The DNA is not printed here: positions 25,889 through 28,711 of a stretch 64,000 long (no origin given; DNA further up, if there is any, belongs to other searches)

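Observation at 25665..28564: Single polypeptide fusing a clan GH-A-like glycosidase, a GT2 synthase domain and a polytopic membrane domain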

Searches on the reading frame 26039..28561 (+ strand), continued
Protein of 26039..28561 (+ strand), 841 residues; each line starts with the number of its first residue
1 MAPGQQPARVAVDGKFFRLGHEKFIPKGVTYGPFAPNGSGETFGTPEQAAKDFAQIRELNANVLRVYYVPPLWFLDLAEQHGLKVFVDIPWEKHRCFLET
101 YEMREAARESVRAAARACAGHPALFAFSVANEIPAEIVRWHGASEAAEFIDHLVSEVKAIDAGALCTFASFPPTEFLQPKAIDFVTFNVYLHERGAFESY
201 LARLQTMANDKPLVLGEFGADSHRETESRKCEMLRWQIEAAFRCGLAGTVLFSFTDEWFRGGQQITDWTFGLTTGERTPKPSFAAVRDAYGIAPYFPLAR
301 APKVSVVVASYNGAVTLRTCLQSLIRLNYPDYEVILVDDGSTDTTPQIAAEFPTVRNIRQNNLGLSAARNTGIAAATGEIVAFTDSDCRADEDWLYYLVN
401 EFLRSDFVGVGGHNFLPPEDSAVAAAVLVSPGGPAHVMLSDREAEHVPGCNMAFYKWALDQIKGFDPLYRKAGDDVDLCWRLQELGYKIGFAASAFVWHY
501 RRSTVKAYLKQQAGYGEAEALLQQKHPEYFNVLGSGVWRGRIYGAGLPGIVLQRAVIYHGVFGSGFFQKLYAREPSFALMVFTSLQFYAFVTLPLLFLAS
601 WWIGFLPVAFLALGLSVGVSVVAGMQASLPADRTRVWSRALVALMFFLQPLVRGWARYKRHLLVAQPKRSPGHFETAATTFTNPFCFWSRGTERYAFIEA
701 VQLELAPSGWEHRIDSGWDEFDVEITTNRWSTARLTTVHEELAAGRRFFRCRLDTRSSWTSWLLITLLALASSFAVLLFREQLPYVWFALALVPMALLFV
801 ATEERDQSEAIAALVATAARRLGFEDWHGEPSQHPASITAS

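Call 72: find_encoding_contigs(protein=P0324, flank=8000, max_places=1)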
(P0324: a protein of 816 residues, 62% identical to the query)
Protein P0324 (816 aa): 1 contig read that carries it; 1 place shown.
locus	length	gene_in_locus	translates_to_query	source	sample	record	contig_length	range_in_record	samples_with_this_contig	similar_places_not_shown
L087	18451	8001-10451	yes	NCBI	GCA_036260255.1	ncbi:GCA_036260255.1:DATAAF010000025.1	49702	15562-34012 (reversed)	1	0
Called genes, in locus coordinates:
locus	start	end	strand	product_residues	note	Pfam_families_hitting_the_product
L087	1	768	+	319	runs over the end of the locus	PF00485:PRK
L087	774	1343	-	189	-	PF00300:His_Phos_1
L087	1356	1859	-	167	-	PF04307:YdjM (weak)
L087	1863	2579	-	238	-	PF24481:CT398_CC, PF02591:Zn_ribbon_9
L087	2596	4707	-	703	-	PF00912:Transgly, PF00905:Transpeptidase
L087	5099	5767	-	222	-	-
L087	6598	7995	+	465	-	PF03721:UDPG_MGDP_dh_N, PF03807:F420_oxidored (faint), PF00984:UDPG_MGDP_dh, PF03720:UDPG_MGDP_dh_C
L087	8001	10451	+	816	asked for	PF00535:Glycos_transf_2, PF10111:Glyco_tranf_2_2, PF13641:Glyco_tranf_2_3, PF13632:Glyco_trans_2_3 (weak)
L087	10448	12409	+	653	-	PF00664:ABC_membrane, PF00005:ABC_tran, PF13304:AAA_21 (faint)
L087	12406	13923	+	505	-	-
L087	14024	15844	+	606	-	PF00535:Glycos_transf_2, PF13469:Sulfotransfer_3 (weak)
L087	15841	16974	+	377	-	-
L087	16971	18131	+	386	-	-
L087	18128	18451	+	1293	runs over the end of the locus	PF04230:PS_pyruv_trans, PF00534:Glycos_transf_1 (weak), PF13692:Glyco_trans_1_4 (weak), PF13524:Glyco_trans_1_2 (weak), PF13692:Glyco_trans_1_4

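Call 77: search_protein_families(library=ncbifam, proteins=[L087:10448-12406:+, L086:10643-13852:+, L085:10595-14719:+], max_evalue=0.00001)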
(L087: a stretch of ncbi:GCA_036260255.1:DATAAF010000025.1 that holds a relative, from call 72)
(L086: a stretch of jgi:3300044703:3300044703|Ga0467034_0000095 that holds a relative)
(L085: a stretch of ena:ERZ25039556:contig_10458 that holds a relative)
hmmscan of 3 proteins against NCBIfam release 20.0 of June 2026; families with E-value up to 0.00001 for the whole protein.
L087:10448-12406:+ (653 aa): 184 families (the best 25 are shown)
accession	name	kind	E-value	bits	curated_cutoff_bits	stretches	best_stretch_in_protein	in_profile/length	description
TIGR02203.1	MsbA_lipidA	equivalog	1.5e-135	452.9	602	1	22-600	4-570/572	lipid A export permease/ATP-binding protein MsbA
NF052233.1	CphA_assoc_ABC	equivalog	2.7e-132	442.6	880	1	17-610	170-754/766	cyanophycin metabolism-associated ABC transporter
TIGR02204.1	MsbA_rel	hypoth_equivalog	2e-131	439.5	780.4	1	19-599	5-575/576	ABC transporter, permease/ATP-binding protein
NF010178.0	PRK13657.1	equivalog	1.5e-120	403.4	733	1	19-609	6-580/588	glucan ABC transporter ATP-binding protein/ permease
TIGR00958.1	3a01208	subfamily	1.8e-114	383.6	874.6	1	19-595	148-710/711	antigen peptide transporter 2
NF008381.0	PRK11176.1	equivalog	1.4e-111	373.7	867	1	85-599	64-579/582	lipid A ABC transporter ATP-binding protein/permease MsbA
TIGR01846.1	type_I_sec_HlyB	subfamily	7.4e-108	361.6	725.55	1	31-600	138-693/694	type I secretion system permease/ATPase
NF045513.1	HepA_fam_ABC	equivalog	4.7e-107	358.9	725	1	89-599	99-609/610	heterocyst formation ABC transporter subunit HepA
TIGR03796.1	NHLM_micro_ABC1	equivalog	4.4e-100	335.9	853.3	1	55-595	164-708/710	NHLP family bacteriocin export ABC transporter peptidase/permease/ATPase subunit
TIGR01192.1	chvA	subfamily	9e-89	298.6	585.4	1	19-598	6-569/585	glucan export ABC transporter ATP-binding protein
TIGR03375.1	type_I_sec_LssB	subfamily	1.1e-88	298.2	693.1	1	83-587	188-690/696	type I secretion system permease/ATPase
NF008055.0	PRK10789.1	equivalog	1.8e-88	297.5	845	1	35-600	19-572/590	SmdA family multidrug ABC transporter permease/ATP-binding protein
TIGR02857.1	CydD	equivalog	2.7e-86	290.6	435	1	33-571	4-529/529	thiol reductant ABC exporter subunit CydD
TIGR03797.1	NHLM_micro_ABC2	equivalog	1.7e-81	274.7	709.4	1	41-599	145-685/686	NHLP bacteriocin export ABC transporter permease/ATPase subunit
NF008056.1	PRK10790.1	equivalog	4.4e-81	273.1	746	1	15-602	6-578/584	SmdB family multidrug efflux ABC transporter permease/ATP-binding protein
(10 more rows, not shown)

L086:10643-13852:+ (1070 aa): 184 families (the best 25 are shown)
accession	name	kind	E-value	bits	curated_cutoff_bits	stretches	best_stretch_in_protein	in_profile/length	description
TIGR02203.1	MsbA_lipidA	equivalog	3.2e-125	418.8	602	1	16-579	19-570/572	lipid A export permease/ATP-binding protein MsbA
NF052233.1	CphA_assoc_ABC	equivalog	8.9e-125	417.8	880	1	15-579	187-744/766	cyanophycin metabolism-associated ABC transporter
TIGR02204.1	MsbA_rel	hypoth_equivalog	2.3e-124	416.2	780.4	1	4-578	10-575/576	ABC transporter, permease/ATP-binding protein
NF010178.0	PRK13657.1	equivalog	2.2e-114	383.1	733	1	64-576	55-568/588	glucan ABC transporter ATP-binding protein/ permease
NF045513.1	HepA_fam_ABC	equivalog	2.6e-103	346.5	725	1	55-578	86-609/610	heterocyst formation ABC transporter subunit HepA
TIGR00958.1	3a01208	subfamily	1.2e-100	337.9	874.6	1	23-574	172-710/711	antigen peptide transporter 2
NF008381.0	PRK11176.1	equivalog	4.9e-99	332.3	867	1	64-580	64-581/582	lipid A ABC transporter ATP-binding protein/permease MsbA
TIGR01846.1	type_I_sec_HlyB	subfamily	1.2e-97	327.9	725.55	1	56-580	171-694/694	type I secretion system permease/ATPase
TIGR01192.1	chvA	subfamily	6.1e-96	322.3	585.4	1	155-574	145-566/585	glucan export ABC transporter ATP-binding protein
TIGR03796.1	NHLM_micro_ABC1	equivalog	2.1e-85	287.4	853.3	1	16-574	160-708/710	NHLP family bacteriocin export ABC transporter peptidase/permease/ATPase subunit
TIGR03375.1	type_I_sec_LssB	subfamily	1e-84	285.1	693.1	1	72-567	195-691/696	type I secretion system permease/ATPase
TIGR02857.1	CydD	equivalog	5.2e-81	273.2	435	1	16-550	7-529/529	thiol reductant ABC exporter subunit CydD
NF008055.0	PRK10789.1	equivalog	1.3e-78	264.9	845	1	94-578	86-571/590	SmdA family multidrug ABC transporter permease/ATP-binding protein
TIGR03797.1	NHLM_micro_ABC2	equivalog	7.2e-75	252.8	709.4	1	56-578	166-685/686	NHLP bacteriocin export ABC transporter permease/ATPase subunit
NF008056.1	PRK10790.1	equivalog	2.6e-72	244.2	746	1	14-580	25-577/584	SmdB family multidrug efflux ABC transporter permease/ATP-binding protein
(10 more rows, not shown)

L085:10595-14719:+ (1375 aa): 185 families (the best 25 are shown)
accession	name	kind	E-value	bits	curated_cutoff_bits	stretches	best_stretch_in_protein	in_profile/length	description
NF052233.1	CphA_assoc_ABC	equivalog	1e-132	444.1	880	1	49-635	171-750/766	cyanophycin metabolism-associated ABC transporter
TIGR02203.1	MsbA_lipidA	equivalog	1e-130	437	602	1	52-629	4-570/572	lipid A export permease/ATP-binding protein MsbA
TIGR02204.1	MsbA_rel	hypoth_equivalog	1.8e-124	416.5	780.4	1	48-626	4-573/576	ABC transporter, permease/ATP-binding protein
NF010178.0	PRK13657.1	equivalog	9.6e-110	367.7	733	1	47-636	4-578/588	glucan ABC transporter ATP-binding protein/ permease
NF008381.0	PRK11176.1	equivalog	1.6e-108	363.6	867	1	102-628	52-579/582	lipid A ABC transporter ATP-binding protein/permease MsbA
TIGR00958.1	3a01208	subfamily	2.3e-106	356.7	874.6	1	49-624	148-710/711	antigen peptide transporter 2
NF045513.1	HepA_fam_ABC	equivalog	9.8e-103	344.6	725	1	55-625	27-606/610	heterocyst formation ABC transporter subunit HepA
TIGR01846.1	type_I_sec_HlyB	subfamily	1.1e-99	334.7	725.55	1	55-629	132-693/694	type I secretion system permease/ATPase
TIGR03796.1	NHLM_micro_ABC1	equivalog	3.8e-91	306.4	853.3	1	65-624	157-708/710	NHLP family bacteriocin export ABC transporter peptidase/permease/ATPase subunit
TIGR03375.1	type_I_sec_LssB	subfamily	1.4e-88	297.9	693.1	1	108-614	183-688/696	type I secretion system permease/ATPase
NF008055.0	PRK10789.1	equivalog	1.5e-85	287.8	845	1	64-629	18-572/590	SmdA family multidrug ABC transporter permease/ATP-binding protein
TIGR02857.1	CydD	equivalog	1.3e-81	275.2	435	1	61-600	2-529/529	thiol reductant ABC exporter subunit CydD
TIGR01192.1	chvA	subfamily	3.2e-80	270.4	585.4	1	309-629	251-571/585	glucan export ABC transporter ATP-binding protein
NF008056.1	PRK10790.1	equivalog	5e-77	259.8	746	1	47-629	8-576/584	SmdB family multidrug efflux ABC transporter permease/ATP-binding protein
TIGR03797.1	NHLM_micro_ABC2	equivalog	2.4e-73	247.8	709.4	1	68-628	142-685/686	NHLP bacteriocin export ABC transporter permease/ATPase subunit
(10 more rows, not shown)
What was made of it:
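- The exporter scores best against MsbA and glucan-exporter models (call 77). MsbA/PglK-type exporters flip lipid-linked glycans (call 77).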

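Call 78: find_encoding_contigs(protein=P0387, flank=8000, max_places=1)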
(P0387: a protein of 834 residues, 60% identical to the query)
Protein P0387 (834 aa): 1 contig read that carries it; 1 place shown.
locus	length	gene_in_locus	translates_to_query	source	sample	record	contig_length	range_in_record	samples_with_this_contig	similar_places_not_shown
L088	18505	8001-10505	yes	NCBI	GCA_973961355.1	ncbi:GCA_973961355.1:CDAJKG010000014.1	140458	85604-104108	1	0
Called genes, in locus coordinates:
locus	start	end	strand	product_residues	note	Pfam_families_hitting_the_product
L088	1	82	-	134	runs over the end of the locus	-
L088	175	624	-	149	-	PF01934:HepT-like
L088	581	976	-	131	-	PF18765:Polbeta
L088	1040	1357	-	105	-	PF02452:PemK_toxin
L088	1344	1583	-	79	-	PF01402:RHH_1 (weak)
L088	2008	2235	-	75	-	-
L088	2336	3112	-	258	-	-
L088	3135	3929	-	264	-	-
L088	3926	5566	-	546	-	PF00501:AMP-binding, PF13193:AMP-binding_C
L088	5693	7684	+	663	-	PF01757:Acyl_transf_3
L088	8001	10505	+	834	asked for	PF00535:Glycos_transf_2, PF10111:Glyco_tranf_2_2, PF13641:Glyco_tranf_2_3, PF13632:Glyco_trans_2_3 (weak)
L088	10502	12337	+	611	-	PF00664:ABC_membrane, PF00005:ABC_tran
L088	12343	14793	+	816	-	PF00535:Glycos_transf_2, PF10111:Glyco_tranf_2_2 (faint), PF13641:Glyco_tranf_2_3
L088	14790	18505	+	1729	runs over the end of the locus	PF13469:Sulfotransfer_3, PF00534:Glycos_transf_1 (weak), PF13692:Glyco_trans_1_4 (weak)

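Call 79: find_encoding_contigs(protein=P0355, flank=8000, max_places=1)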
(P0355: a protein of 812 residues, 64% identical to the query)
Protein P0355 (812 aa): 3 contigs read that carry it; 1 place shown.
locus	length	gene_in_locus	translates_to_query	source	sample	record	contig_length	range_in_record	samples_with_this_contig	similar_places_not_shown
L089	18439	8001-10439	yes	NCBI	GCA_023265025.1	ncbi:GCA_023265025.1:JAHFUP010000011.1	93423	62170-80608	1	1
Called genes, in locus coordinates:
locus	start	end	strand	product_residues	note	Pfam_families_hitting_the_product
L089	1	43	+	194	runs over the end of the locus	-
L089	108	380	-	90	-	-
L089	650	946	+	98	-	-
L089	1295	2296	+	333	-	-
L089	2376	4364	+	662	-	PF00890:FAD_binding_2 (weak), PF01266:DAO, PF01593:Amino_oxidase, PF13450:NAD_binding_8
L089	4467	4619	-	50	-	-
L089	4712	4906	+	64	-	-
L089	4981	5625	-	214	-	-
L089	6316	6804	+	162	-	-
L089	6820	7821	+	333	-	PF16670:PI-PLC-C1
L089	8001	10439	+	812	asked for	PF00535:Glycos_transf_2, PF10111:Glyco_tranf_2_2 (weak), PF13641:Glyco_tranf_2_3, PF13632:Glyco_trans_2_3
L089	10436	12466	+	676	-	PF00664:ABC_membrane, PF00005:ABC_tran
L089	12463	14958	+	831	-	PF00535:Glycos_transf_2, PF13641:Glyco_tranf_2_3, PF13506:Glyco_transf_21 (weak), PF13632:Glyco_trans_2_3 (weak)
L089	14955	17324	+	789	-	PF13469:Sulfotransfer_3 (weak)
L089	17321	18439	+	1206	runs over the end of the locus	PF00534:Glycos_transf_1 (weak), PF13692:Glyco_trans_1_4, PF13524:Glyco_trans_1_2, PF13641:Glyco_tranf_2_3, PF00535:Glycos_transf_2, PF10111:Glyco_tranf_2_2 (faint), PF13632:Glyco_trans_2_3 (faint), PF00535:Glycos_transf_2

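Call 81: search_protein_families(library=pfam, proteins=[L088:12343-14790:+, L089:12463-14955:+, L089:14955-17321:+, L087:12406-13920:+, L088:8001-10502:+], max_evalue=0.01)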
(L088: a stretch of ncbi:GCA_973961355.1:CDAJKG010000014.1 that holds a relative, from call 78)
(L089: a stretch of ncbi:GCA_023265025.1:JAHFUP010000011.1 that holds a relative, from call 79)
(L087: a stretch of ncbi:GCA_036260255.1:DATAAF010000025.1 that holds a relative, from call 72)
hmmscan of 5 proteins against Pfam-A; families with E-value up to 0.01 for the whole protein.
L088:12343-14790:+ (816 aa): 6 families
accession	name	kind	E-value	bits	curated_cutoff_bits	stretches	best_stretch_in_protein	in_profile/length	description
PF00535.33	Glycos_transf_2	-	3.6e-28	99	23.3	1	448-616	1-167/168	Glycosyl transferase family 2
PF13641.12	Glyco_tranf_2_3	-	1.2e-18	68.5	27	1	447-663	3-220/230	Glycosyltransferase like family 2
PF10111.15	Glyco_tranf_2_2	-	4e-06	27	27.3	1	454-537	6-92/276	Glycosyltransferase like family 2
PF13506.12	Glyco_transf_21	-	1.8e-05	24.7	21.7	1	518-657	22-157/174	Glycosyl transferase family 21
PF13712.12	Glyco_tranf_2_5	-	0.00047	20.4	27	0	451-646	3-179/210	Glycosyltransferase like family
PF13632.12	Glyco_trans_2_3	-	0.0018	18.6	27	1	530-655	2-124/198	Glycosyl transferase family group 2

L089:12463-14955:+ (831 aa): 5 families
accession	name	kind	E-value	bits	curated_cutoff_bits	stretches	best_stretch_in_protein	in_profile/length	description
PF00535.33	Glycos_transf_2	-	6.4e-24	85.2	23.3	1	459-627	1-166/168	Glycosyl transferase family 2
PF13641.12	Glyco_tranf_2_3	-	3.4e-19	70.2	27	1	456-675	1-220/230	Glycosyltransferase like family 2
PF13506.12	Glyco_transf_21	-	1.5e-07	31.5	21.7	1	530-672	23-162/174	Glycosyl transferase family 21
PF13632.12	Glyco_trans_2_3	-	5.1e-07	30.1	27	1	541-667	2-124/198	Glycosyl transferase family group 2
PF13524.12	Glyco_trans_1_2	-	0.00038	20.9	25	1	306-378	60-136/144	Glycosyl transferase-like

L089:14955-17321:+ (789 aa): 1 family
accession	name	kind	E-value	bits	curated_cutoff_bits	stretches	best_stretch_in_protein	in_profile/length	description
PF13469.12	Sulfotransfer_3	-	4.7e-08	34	27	1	4-198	2-215/216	Sulfotransferase family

L087:12406-13920:+ (505 aa): 0 families

L088:8001-10502:+ (834 aa): 6 families
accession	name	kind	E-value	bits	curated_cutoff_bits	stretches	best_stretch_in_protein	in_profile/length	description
PF00535.33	Glycos_transf_2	-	3.1e-29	102.5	23.3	1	324-437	1-119/168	Glycosyl transferase family 2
PF13641.12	Glyco_tranf_2_3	-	1.8e-20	74.4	27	1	321-531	1-224/230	Glycosyltransferase like family 2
PF10111.15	Glyco_tranf_2_2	-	1.3e-10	41.7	27.3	1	324-411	1-96/276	Glycosyltransferase like family 2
PF13632.12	Glyco_trans_2_3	-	1.2e-08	35.5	27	1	399-537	1-142/198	Glycosyl transferase family group 2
PF13704.12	Glyco_tranf_2_4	-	0.00012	23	27.5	1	331-406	2-81/98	Glycosyl transferase family 2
PF13506.12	Glyco_transf_21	-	0.00044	20.2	21.7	1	391-530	25-168/174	Glycosyl transferase family 21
